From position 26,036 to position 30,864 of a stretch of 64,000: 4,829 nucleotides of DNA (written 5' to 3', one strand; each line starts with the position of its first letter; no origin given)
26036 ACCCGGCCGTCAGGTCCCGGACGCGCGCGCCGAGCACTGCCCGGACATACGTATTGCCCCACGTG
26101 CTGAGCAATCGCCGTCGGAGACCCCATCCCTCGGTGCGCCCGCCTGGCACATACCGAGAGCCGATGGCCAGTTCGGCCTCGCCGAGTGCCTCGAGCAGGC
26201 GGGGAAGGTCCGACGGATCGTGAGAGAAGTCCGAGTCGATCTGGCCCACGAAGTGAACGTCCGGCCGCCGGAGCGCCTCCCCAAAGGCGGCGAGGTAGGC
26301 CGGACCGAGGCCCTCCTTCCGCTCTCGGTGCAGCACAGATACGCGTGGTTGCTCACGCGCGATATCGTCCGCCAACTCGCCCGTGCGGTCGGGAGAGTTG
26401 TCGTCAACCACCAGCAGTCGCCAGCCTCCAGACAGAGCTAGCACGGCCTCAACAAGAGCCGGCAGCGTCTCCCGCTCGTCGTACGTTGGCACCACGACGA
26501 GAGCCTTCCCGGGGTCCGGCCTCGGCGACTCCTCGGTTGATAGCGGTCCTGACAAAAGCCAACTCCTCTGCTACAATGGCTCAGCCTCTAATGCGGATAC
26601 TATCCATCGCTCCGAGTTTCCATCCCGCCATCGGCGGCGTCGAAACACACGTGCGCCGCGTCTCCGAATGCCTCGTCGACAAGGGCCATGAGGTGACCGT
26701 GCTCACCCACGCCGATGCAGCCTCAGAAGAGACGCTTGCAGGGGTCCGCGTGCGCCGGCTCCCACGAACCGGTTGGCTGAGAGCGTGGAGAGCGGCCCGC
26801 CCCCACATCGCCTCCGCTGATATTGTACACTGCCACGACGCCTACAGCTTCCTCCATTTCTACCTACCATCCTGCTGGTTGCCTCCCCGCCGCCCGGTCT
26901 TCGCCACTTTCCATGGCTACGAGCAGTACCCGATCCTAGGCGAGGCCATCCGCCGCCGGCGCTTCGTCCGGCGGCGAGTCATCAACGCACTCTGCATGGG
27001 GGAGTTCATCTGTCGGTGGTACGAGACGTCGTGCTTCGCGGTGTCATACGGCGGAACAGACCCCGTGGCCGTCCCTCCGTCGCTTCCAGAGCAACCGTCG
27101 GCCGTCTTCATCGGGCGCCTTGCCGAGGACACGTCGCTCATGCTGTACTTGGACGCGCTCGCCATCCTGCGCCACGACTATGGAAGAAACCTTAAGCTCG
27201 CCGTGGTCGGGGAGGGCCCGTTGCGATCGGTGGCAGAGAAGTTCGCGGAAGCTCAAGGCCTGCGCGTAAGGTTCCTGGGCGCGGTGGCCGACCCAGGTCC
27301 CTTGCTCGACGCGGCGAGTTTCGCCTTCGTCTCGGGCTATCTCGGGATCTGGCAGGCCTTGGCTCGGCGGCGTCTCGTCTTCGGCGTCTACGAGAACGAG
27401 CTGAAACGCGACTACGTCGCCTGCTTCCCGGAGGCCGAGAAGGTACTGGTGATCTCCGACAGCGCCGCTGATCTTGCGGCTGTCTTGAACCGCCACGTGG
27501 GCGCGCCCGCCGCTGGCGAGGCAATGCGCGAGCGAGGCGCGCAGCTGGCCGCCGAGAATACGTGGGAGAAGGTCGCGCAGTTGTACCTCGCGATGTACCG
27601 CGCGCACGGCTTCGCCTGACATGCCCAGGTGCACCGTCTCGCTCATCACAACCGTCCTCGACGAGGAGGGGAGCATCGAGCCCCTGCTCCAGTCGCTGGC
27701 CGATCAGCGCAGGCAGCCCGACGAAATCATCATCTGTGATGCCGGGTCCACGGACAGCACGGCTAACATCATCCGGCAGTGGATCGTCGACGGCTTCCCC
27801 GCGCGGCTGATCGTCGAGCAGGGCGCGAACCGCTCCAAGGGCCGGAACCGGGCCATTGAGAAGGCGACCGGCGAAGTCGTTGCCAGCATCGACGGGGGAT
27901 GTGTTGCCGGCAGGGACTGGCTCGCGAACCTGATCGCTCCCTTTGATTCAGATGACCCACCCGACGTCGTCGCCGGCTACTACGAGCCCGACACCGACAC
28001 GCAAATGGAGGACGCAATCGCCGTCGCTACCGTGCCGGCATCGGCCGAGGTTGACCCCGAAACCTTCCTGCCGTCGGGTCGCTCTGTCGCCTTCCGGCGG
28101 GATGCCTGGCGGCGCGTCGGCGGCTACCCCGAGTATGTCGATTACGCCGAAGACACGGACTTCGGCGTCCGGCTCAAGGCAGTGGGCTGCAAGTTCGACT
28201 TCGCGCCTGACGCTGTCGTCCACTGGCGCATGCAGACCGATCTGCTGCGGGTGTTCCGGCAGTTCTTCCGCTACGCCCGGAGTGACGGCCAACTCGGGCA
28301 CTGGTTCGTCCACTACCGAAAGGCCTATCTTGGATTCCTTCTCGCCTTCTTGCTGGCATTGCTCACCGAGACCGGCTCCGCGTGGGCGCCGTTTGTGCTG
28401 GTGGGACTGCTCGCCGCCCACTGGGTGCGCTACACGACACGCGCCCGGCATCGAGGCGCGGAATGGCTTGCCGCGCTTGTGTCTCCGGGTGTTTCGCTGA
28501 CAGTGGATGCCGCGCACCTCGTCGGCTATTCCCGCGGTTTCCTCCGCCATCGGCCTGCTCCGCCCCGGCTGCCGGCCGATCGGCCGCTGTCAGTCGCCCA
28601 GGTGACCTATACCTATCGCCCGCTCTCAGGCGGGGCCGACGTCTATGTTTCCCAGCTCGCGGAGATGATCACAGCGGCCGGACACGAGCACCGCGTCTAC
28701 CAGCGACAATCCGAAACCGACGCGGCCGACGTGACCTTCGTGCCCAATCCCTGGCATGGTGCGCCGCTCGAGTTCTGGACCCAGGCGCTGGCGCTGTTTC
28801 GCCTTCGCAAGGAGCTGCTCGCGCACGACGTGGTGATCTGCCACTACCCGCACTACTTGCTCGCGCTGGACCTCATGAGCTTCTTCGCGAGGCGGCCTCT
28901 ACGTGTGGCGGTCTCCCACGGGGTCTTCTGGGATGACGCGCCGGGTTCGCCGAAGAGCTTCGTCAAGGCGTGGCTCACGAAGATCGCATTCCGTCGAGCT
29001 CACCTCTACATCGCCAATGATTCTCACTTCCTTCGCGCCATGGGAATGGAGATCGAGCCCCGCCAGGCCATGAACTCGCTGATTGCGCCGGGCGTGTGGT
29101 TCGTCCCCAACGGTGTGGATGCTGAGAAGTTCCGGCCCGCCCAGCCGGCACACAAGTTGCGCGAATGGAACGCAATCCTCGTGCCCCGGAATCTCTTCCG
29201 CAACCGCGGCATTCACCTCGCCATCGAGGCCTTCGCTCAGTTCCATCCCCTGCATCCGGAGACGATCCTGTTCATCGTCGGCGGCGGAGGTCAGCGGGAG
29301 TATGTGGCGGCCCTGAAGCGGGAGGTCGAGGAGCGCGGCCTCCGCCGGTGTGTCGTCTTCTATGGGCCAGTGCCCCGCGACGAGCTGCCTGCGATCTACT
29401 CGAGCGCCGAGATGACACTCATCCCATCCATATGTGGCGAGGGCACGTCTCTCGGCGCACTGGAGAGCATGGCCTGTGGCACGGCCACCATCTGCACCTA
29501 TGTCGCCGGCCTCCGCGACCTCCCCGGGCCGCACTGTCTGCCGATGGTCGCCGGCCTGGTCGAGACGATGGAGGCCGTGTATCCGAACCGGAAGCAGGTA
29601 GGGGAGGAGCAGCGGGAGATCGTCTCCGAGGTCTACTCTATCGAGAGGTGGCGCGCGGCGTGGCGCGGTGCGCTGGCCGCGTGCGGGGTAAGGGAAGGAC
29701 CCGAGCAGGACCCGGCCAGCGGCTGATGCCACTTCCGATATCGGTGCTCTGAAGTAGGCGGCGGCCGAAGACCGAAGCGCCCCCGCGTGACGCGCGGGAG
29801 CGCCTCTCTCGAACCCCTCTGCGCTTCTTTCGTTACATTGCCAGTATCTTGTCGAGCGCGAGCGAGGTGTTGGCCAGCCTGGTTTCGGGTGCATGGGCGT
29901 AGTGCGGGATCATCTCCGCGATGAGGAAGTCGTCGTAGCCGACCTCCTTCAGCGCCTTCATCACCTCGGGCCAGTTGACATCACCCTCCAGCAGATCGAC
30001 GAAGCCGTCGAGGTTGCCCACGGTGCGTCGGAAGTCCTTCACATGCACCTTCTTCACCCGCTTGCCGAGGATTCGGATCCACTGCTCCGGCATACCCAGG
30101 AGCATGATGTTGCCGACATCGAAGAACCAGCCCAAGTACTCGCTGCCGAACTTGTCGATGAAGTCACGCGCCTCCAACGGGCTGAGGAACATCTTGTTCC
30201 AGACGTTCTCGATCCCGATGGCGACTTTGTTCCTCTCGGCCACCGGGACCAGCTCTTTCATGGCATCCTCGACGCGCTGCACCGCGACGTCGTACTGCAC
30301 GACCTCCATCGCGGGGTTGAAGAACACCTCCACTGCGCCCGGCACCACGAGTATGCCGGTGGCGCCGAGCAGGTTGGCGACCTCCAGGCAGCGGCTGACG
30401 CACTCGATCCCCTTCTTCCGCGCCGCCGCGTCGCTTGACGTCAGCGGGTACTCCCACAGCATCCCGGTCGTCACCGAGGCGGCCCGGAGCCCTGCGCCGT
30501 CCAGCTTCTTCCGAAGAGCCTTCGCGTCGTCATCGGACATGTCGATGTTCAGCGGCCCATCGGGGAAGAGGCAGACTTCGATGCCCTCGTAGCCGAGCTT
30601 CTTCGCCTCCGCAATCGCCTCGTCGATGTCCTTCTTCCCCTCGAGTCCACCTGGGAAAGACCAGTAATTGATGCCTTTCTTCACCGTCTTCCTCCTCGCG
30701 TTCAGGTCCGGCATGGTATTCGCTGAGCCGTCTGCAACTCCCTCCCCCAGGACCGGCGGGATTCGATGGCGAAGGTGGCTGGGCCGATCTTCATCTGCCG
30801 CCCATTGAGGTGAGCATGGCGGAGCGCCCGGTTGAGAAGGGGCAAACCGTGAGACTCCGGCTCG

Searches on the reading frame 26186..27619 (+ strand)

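Call 33: search_protein_families(library=pfam, proteins=[window:26186-27619:+], max_evalue=0.0001)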
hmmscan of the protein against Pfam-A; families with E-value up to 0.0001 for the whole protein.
window:26186-27619:+ (477 aa): 4 families
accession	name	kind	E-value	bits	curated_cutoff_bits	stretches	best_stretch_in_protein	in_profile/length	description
PF13439.12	Glyco_transf_4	-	9.2e-17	62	28.5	1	149-264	1-129/170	Glycosyltransferase Family 4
PF13579.12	Glyco_trans_4_4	-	2.6e-11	44.6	29.7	1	150-267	1-126/158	Glycosyl transferase 4-like domain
PF13692.12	Glyco_trans_1_4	-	5.4e-08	33.6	27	1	304-381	2-81/142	Glycosyl transferases group 1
PF00534.26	Glycos_transf_1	-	7.1e-06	26.1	26.4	1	302-379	14-95/172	Glycosyl transferases group 1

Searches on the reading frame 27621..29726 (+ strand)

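Call 33: search_protein_families(library=pfam, proteins=[window:27621-29726:+], max_evalue=0.0001)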
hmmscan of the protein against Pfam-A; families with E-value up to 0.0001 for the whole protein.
window:27621-29726:+ (701 aa): 9 families
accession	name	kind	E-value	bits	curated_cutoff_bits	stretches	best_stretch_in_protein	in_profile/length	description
PF00534.26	Glycos_transf_1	-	8.9e-21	74.6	26.4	1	517-633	16-129/172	Glycosyl transferases group 1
PF00535.33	Glycos_transf_2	-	1.3e-18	68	23.3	1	7-126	1-121/168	Glycosyl transferase family 2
PF13692.12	Glyco_trans_1_4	-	1.4e-16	61.5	27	1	524-634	9-114/142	Glycosyl transferases group 1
PF13641.12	Glyco_tranf_2_3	-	2.8e-12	47.6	27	1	6-218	3-227/230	Glycosyltransferase like family 2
PF13439.12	Glyco_transf_4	-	1.6e-11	44.9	28.5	1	337-469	2-143/170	Glycosyltransferase Family 4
PF13632.12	Glyco_trans_2_3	-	1.5e-10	41.7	27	1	150-266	71-194/198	Glycosyl transferase family group 2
PF13579.12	Glyco_trans_4_4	-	1.9e-09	38.5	29.7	1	337-473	1-141/158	Glycosyl transferase 4-like domain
PF10111.15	Glyco_tranf_2_2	-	8.4e-09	35.7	27.3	0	32-104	28-102/276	Glycosyltransferase like family 2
PF13506.12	Glyco_transf_21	-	2.4e-07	30.8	21.7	1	78-220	25-174/174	Glycosyl transferase family 21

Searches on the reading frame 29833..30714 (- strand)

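Call 33: search_protein_families(library=pfam, proteins=[window:29833-30714:-], max_evalue=0.0001)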
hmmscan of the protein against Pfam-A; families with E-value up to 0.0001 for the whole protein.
window:29833-30714:- (293 aa): 1 family
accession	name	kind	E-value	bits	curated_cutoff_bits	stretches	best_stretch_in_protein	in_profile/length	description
PF01261.30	AP_endonuc_2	-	1.9e-43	149.4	31.1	1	34-277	1-235/249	Xylose isomerase-like TIM barrel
